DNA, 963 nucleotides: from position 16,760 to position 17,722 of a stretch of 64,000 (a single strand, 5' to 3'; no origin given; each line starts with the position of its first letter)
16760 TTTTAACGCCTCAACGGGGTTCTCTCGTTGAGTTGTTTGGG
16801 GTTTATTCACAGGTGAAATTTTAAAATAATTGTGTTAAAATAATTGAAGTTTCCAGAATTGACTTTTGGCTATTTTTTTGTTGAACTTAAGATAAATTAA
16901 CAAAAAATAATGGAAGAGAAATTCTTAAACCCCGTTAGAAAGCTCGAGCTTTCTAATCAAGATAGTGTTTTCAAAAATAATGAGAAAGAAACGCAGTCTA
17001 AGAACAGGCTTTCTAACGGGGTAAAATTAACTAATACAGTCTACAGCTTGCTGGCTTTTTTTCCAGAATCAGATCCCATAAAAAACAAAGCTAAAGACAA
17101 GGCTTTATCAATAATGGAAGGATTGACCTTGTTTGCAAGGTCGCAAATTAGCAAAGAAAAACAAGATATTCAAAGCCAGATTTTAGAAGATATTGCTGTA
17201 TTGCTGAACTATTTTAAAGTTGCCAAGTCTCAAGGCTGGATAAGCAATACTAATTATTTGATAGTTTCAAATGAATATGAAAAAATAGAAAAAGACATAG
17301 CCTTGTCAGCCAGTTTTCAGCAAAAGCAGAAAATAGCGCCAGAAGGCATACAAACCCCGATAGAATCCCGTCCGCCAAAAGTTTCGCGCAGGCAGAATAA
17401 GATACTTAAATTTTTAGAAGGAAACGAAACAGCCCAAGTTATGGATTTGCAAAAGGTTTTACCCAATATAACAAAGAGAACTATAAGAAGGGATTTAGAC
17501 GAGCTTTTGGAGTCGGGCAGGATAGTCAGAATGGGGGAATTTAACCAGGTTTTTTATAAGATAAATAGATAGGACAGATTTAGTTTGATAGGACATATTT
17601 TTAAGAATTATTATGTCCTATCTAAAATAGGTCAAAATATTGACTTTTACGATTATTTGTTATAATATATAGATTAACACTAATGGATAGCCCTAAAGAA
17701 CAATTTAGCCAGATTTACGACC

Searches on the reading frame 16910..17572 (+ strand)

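Call 11: search_protein_families(library=pfam, proteins=[window:16910-17572:+], max_evalue=0.001)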
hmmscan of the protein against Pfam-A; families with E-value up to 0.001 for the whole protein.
window:16910-17572:+ (220 aa): 2 families
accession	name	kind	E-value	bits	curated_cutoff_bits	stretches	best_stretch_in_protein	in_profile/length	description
PF08220.18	HTH_DeoR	-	2.8e-07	30.6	21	1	161-207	1-46/57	DeoR-like helix-turn-helix domain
PF08279.18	HTH_11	-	0.00044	20.5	25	0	161-204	1-44/55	HTH domain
